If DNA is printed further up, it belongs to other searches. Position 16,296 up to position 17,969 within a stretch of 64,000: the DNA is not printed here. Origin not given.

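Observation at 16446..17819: Membrane-anchored 9-10 haem cytochrome c with one non-canonical CX4CH site, 12 nt upstream of a sensor kinase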

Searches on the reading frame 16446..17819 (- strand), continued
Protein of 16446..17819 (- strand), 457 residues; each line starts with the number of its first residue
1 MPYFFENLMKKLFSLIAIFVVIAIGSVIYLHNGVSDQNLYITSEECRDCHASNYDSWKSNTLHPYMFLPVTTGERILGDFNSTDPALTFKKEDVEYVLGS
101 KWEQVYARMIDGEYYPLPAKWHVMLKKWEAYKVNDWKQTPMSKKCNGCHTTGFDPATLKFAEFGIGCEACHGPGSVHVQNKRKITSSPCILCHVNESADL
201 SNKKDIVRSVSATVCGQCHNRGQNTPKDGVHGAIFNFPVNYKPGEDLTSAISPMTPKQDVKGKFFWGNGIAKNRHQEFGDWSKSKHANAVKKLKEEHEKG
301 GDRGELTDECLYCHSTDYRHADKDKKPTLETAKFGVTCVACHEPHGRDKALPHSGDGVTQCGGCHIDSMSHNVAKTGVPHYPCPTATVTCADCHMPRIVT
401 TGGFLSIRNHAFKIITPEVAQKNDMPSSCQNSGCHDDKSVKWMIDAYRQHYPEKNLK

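Call 26: find_encoding_contigs(protein=window:16446-17819:-, flank=3000, max_places=3)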
Protein window:16446-17819:- (457 aa): no gene with exactly this product is on record in the collection.

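Call 28: find_encoding_contigs(protein=P0006, flank=10000, max_places=1)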
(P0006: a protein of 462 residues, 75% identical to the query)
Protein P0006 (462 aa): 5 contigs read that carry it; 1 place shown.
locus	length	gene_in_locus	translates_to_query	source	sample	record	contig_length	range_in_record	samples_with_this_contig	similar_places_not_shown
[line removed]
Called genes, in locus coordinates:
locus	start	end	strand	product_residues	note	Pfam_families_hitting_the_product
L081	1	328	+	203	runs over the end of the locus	PF01625:PMSR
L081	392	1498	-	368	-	PF26341:AAA_SelU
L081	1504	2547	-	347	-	PF00586:AIRS, PF02769:AIRS_C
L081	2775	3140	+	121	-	PF07238:PilZ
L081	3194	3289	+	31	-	-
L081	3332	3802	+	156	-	PF03692:CxxCxxCC (faint)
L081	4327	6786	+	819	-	PF08448:PAS_4 (faint), PF00989:PAS (weak), PF08447:PAS_3, PF00989:PAS, PF13426:PAS_9, PF08447:PAS_3, PF00990:GGDEF, PF00563:EAL, +1 more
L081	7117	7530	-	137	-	PF00571:CBS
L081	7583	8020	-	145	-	PF00571:CBS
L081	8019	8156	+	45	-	-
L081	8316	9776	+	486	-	PF06762:LMF1, PF25179:LMF1_C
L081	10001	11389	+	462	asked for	PF14522:Cytochrome_C7 (faint), PF14537:Cytochrom_c3_2 (faint), PF09699:Paired_CXXCH_1 (faint), PF13435:Cytochrome_C554 (weak)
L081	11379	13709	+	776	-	PF08447:PAS_3, PF00512:HisKA, PF02518:HATPase_c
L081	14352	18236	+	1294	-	PF18076:FGAR-AT_N, PF18072:FGAR-AT_linker, PF02769:AIRS_C, PF22689:FGAR-AT_PurM_N-like, PF02769:AIRS_C, PF13507:GATase_5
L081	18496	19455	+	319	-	PF00174:Oxidored_molyb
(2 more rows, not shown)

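Call 29: find_encoding_contigs(protein=P0040, flank=6000, max_places=1)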
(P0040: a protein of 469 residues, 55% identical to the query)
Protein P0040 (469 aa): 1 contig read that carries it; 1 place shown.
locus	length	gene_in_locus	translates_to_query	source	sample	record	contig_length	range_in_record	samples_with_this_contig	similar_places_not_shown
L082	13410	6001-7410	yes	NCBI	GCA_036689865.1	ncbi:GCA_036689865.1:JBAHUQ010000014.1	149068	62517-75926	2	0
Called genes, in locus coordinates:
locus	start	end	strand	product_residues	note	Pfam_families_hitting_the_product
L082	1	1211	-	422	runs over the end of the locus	PF08668:HDOD (faint), PF01966:HD, PF13487:HD_5, PF01966:HD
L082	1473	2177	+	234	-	-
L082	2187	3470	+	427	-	PF24575:TPR_Slam (faint), PF01435:Peptidase_M48, PF07719:TPR_2 (faint), PF00515:TPR_1 (faint), PF13181:TPR_8 (faint), PF13432:TPR_16, PF14559:TPR_19 (weak)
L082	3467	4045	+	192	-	-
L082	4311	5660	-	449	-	PF00270:DEAD, PF04851:ResIII, PF00271:Helicase_C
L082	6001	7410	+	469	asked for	PF14522:Cytochrome_C7 (faint), PF14537:Cytochrom_c3_2 (faint), PF22113:Mtrc-MtrF_II-IV_dom (faint), PF13435:Cytochrome_C554 (weak)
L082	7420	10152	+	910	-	PF14827:dCache_3, PF00989:PAS (faint), PF08448:PAS_4 (faint), PF00672:HAMP (weak), PF08447:PAS_3, PF00512:HisKA, PF02518:HATPase_c, PF00072:Response_reg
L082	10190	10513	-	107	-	-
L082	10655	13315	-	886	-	PF01326:PPDK_N, PF00391:PEP-utilizers, PF02896:PEP-utilizers_C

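Call 30: find_encoding_contigs(protein=P0099, flank=6000, max_places=1)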
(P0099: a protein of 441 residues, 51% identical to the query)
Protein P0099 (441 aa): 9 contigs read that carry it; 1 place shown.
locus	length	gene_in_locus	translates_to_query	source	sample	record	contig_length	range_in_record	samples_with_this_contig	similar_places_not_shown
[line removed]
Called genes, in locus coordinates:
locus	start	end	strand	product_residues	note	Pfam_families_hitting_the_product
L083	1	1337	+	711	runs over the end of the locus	PF00664:ABC_membrane, PF00005:ABC_tran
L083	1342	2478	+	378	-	PF25973:BSH_CzcB (weak), PF25984:BSH_YknX (weak), PF26002:Beta-barrel_AprE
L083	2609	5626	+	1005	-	-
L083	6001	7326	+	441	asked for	PF14522:Cytochrome_C7 (faint), PF14537:Cytochrom_c3_2 (faint), PF09699:Paired_CXXCH_1 (faint), PF13435:Cytochrome_C554 (faint)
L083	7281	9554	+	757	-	PF14827:dCache_3, PF00672:HAMP, PF00512:HisKA, PF02518:HATPase_c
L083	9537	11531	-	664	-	PF07696:7TMR-DISMED2, PF07695:7TMR-DISM_7TM, PF02518:HATPase_c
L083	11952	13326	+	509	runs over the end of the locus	PF00916:Sulfate_transp, PF01740:STAS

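Call 31: find_encoding_contigs(protein=P0016, flank=6000, max_places=1)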
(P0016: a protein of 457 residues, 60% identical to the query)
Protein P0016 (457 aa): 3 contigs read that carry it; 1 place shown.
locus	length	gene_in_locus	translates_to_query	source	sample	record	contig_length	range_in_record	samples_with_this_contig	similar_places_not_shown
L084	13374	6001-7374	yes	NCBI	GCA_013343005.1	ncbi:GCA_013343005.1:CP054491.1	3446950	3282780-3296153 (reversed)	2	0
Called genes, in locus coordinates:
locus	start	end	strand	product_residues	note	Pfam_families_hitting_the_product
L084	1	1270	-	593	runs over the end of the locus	PF00270:DEAD, PF04851:ResIII (weak), PF00271:Helicase_C, PF25399:DeaD_dimer, PF03880:DbpA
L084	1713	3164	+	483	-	PF13435:Cytochrome_C554 (faint), PF14522:Cytochrome_C7 (faint), PF14537:Cytochrom_c3_2 (faint), PF09699:Paired_CXXCH_1 (faint), PF13447:Multi-haem_cyto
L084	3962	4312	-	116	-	-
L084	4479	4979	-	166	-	PF13428:TPR_14 (faint), PF07719:TPR_2 (faint), PF13181:TPR_8 (faint), PF13431:TPR_17 (faint), PF13371:TPR_9 (weak), PF14559:TPR_19 (weak)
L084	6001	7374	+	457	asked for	PF14522:Cytochrome_C7 (faint), PF14537:Cytochrom_c3_2 (faint), PF22113:Mtrc-MtrF_II-IV_dom (faint), PF13435:Cytochrome_C554 (faint), PF09699:Paired_CXXCH_1 (weak)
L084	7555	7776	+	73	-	-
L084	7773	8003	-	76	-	-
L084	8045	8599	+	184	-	-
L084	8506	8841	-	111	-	-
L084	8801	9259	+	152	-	PF00672:HAMP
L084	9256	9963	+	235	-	PF00990:GGDEF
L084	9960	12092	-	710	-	PF00270:DEAD, PF00271:Helicase_C, PF16124:RecQ_Zn_bind, PF09382:RQC, PF00570:HRDC, PF14493:HTH_40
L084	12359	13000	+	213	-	PF00406:ADK, PF13207:AAA_17, PF05191:ADK_lid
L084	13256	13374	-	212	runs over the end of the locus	PF14305:ATPgrasp_TupA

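Call 34: predict_structure(alignment_id=A1)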
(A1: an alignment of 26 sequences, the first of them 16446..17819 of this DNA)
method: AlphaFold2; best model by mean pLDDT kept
length: 457 residues; sequences in the alignment: 26
mean_pLDDT: 59.7   pTM: 0.51
mean pLDDT of the five models: 59.7, 52.4, 50.5, 49.1, 47.3
residues with pLDDT >= 90: 30; 70-90: 128; 50-70: 129; < 50: 170
segments of 3 or more residues with pLDDT < 50: 145-170, 204-280, 369-375, 380-415, 424-434, 451-457
pLDDT, mean of each block of 10 residues (from residue 1): 80 94 88 66 58 66 62 82 91 81 70 73 78 69 46 39 40 63 80 70 47 45 33 31 42 38 28 33 68 83 84 80 83 73 62 54 53 48 43 31 30 46 49 53 64 42
secondary structure, 60 per line:
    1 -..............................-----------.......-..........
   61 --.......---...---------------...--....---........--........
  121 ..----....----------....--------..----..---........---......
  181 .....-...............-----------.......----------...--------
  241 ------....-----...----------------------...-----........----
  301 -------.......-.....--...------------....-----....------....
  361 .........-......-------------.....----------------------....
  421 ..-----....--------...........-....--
elements in order: H2-31 H43-49 H51-60 H63-66 E67-69 E96-99 E103-110 E113-122 E127-130 H141-144 H164-171 H175-185 H187-201 H213-219 H247-250 H289-296 H308-314 H316-320 H338-341 H347-350 H357-369 H371-376 H390-394 H417-422 H428-431 H440-450 H452-455

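Call 52: search_protein_families(library=pfam, proteins=[L019:8022-8666:+, L019:8662-9492:+, L024:9291-9977:+, L024:9967-10767:+, L017:2974-3804:+, L017:4018-5286:+, L019:6676-7983:+, L031:9046-9942:+, L020:9314-10294:+], max_evalue=0.001)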
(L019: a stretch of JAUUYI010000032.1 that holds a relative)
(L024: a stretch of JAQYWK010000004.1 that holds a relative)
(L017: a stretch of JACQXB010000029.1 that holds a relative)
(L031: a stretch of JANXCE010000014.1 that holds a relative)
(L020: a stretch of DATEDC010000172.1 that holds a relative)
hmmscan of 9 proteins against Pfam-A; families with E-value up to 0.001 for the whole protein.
L019:8022-8666:+ (215 aa): 1 family
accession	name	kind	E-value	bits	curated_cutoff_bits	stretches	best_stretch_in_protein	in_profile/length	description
PF14537.11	Cytochrom_c3_2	-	0.00053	20.9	25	1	89-149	6-68/79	Cytochrome c3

L019:8662-9492:+ (277 aa): 1 family
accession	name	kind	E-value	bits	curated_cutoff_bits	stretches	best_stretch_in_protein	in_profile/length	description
PF01292.26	Ni_hydr_CYTB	-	7.3e-09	36.1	30.1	1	10-186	1-155/179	Prokaryotic cytochrome b561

L024:9291-9977:+ (229 aa): 1 family
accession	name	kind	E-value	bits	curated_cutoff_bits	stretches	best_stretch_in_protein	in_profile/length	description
PF14522.11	Cytochrome_C7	-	0.00052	20.2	24.8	0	91-158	7-67/67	Cytochrome c7 and related cytochrome c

L024:9967-10767:+ (267 aa): 1 family
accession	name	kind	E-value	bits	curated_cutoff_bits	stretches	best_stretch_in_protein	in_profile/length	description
PF01292.26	Ni_hydr_CYTB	-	8e-10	39.2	30.1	1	6-186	1-164/179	Prokaryotic cytochrome b561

L017:2974-3804:+ (277 aa): 12 families
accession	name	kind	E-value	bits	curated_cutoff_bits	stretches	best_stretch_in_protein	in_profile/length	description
PF13247.11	Fer4_11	-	1.8e-23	83.1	26.2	1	98-191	3-98/100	4Fe-4S dicluster domain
PF12797.12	Fer4_2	-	3.6e-13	48.9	24.5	2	129-149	2-22/22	4Fe-4S binding domain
PF13237.11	Fer4_10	-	4.2e-13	49.5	25.5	2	130-184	2-53/53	4Fe-4S dicluster domain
PF12838.12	Fer4_7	-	8e-13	49.1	27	3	46-121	1-52/52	4Fe-4S dicluster domain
PF13187.11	Fer4_9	-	6.4e-12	45.8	27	2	46-122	1-52/52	4Fe-4S dicluster domain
PF00037.32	Fer4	-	7.5e-09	35.5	21.1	2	130-150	1-21/24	4Fe-4S binding domain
PF12837.12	Fer4_6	-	7.4e-08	32.4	25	1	130-150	2-22/24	4Fe-4S binding domain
PF14697.11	Fer4_21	-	9.5e-07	29.3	35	1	104-149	7-53/59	4Fe-4S dicluster domain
PF13183.11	Fer4_8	-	2.8e-06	28.2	27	1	45-120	3-67/68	4Fe-4S dicluster domain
PF12798.12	Fer4_3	-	5e-06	27.4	27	0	137-151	1-15/15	4Fe-4S binding domain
PF25160.1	LdpA_Fe-S-bd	-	6.6e-05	23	27.6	0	107-150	4-41/49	LdpA Fe-S cluster-binding domain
PF13484.11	Fer4_16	-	0.00012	23.2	30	0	46-57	1-12/66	4Fe-4S double cluster binding domain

L017:4018-5286:+ (423 aa): 1 family
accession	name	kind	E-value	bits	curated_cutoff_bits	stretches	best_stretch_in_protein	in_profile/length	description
PF03916.19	NrfD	-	4.5e-30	105.8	25.8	1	49-370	8-310/313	Polysulphide reductase, NrfD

L019:6676-7983:+ (436 aa): 6 families
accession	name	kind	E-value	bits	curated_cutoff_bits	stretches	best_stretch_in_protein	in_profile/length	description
PF02335.20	Cytochrom_C552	-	1.4e-12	47.7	24.1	2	201-347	125-285/438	Cytochrome c552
PF13435.11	Cytochrome_C554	-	2e-09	38.7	20.8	2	180-210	48-84/84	Cytochrome c554 and c-prime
PF14522.11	Cytochrome_C7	-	1e-08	35.3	24.8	1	304-365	5-66/67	Cytochrome c7 and related cytochrome c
PF09699.15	Paired_CXXCH_1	-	8.5e-08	32.2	20.6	1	313-347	8-39/41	Doubled CXXCH motif (Paired_CXXCH_1)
PF14537.11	Cytochrom_c3_2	-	3.2e-07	31.2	25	0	182-253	8-68/79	Cytochrome c3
PF22113.1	Mtrc-MtrF_II-IV_dom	-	5.4e-07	29.7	30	0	203-254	82-168/176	Outer membrane cytochrome MtrC/MtrF-like, domains II/IV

L031:9046-9942:+ (299 aa): 12 families
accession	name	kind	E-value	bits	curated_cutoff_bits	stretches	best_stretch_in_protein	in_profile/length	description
PF13247.11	Fer4_11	-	8.1e-24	84.2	26.2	1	119-212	3-99/100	4Fe-4S dicluster domain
PF12797.12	Fer4_2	-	1.4e-14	53.4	24.5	2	150-170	2-22/22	4Fe-4S binding domain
PF00037.32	Fer4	-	5.8e-13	48.5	21.1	1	151-171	1-21/24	4Fe-4S binding domain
PF12838.12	Fer4_7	-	1.9e-12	47.9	27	3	67-142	1-52/52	4Fe-4S dicluster domain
PF13187.11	Fer4_9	-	1.3e-11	44.8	27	3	67-143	1-52/52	4Fe-4S dicluster domain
PF13237.11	Fer4_10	-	3.6e-11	43.3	25.5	1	151-204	2-53/53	4Fe-4S dicluster domain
PF12837.12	Fer4_6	-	6.3e-11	42.1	25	1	151-171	2-22/24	4Fe-4S binding domain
PF25160.1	LdpA_Fe-S-bd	-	6.1e-07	29.6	27.6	0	128-171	4-41/49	LdpA Fe-S cluster-binding domain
PF14697.11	Fer4_21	-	8.9e-07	29.4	35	1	125-170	7-53/59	4Fe-4S dicluster domain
PF12798.12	Fer4_3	-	2e-06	28.6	27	0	158-172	1-15/15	4Fe-4S binding domain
PF13484.11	Fer4_16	-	4.3e-06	27.8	30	0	67-78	1-12/66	4Fe-4S double cluster binding domain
PF13183.11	Fer4_8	-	1.5e-05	25.9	27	1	65-140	2-66/68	4Fe-4S dicluster domain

L020:9314-10294:+ (327 aa): 5 families
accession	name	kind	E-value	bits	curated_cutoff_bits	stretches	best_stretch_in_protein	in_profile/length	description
PF13442.11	Cytochrome_CBB3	-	3.1e-26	91.9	27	2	246-318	2-68/68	Cytochrome C oxidase, cbb3-type, subunit III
PF00034.26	Cytochrom_C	-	7.3e-14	53.3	21.3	1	149-222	4-87/90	Cytochrome c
PF14537.11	Cytochrom_c3_2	-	3.8e-05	24.5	25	0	132-164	6-36/79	Cytochrome c3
PF14522.11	Cytochrome_C7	-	0.00016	21.8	24.8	0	106-161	13-66/67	Cytochrome c7 and related cytochrome c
PF09699.15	Paired_CXXCH_1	-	0.00032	20.8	20.6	0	127-164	1-39/41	Doubled CXXCH motif (Paired_CXXCH_1)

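Call 57: search_solved_structures(query=A1, max_evalue=0.01, show_alignments=1)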
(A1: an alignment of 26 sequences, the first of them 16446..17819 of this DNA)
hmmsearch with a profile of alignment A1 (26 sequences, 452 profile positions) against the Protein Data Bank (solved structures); distinct sequences matched with E-value up to 0.01: 9.
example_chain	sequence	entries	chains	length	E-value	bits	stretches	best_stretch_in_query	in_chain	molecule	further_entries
6i5b_A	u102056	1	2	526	4.3e-59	203.5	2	193-444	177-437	Uncharacterized protein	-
6qvm_A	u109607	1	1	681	1.8e-17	66.3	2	28-205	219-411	Multiheme cytochrome cf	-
6r2q_A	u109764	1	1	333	6.9e-10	41.3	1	292-387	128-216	Cystathionine beta-synthase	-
1bvb_A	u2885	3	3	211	2.4e-08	36.2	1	114-186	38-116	CYTOCHROME C-554 | CYTOCHROME C554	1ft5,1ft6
5ze8_A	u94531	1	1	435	0.00011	24.1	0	27-57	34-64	cytochrome c552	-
4rkm_A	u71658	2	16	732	0.00022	23.2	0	24-60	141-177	MccA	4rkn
2ozy_A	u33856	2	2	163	0.00076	21.4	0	275-361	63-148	Cytochrome c-type protein nrfB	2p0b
3ucp_A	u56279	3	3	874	0.0038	19.1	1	288-343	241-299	UndA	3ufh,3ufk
8k9e_A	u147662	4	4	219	0.0056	18.5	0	154-188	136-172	Cytochrome c7-like domain-containing protein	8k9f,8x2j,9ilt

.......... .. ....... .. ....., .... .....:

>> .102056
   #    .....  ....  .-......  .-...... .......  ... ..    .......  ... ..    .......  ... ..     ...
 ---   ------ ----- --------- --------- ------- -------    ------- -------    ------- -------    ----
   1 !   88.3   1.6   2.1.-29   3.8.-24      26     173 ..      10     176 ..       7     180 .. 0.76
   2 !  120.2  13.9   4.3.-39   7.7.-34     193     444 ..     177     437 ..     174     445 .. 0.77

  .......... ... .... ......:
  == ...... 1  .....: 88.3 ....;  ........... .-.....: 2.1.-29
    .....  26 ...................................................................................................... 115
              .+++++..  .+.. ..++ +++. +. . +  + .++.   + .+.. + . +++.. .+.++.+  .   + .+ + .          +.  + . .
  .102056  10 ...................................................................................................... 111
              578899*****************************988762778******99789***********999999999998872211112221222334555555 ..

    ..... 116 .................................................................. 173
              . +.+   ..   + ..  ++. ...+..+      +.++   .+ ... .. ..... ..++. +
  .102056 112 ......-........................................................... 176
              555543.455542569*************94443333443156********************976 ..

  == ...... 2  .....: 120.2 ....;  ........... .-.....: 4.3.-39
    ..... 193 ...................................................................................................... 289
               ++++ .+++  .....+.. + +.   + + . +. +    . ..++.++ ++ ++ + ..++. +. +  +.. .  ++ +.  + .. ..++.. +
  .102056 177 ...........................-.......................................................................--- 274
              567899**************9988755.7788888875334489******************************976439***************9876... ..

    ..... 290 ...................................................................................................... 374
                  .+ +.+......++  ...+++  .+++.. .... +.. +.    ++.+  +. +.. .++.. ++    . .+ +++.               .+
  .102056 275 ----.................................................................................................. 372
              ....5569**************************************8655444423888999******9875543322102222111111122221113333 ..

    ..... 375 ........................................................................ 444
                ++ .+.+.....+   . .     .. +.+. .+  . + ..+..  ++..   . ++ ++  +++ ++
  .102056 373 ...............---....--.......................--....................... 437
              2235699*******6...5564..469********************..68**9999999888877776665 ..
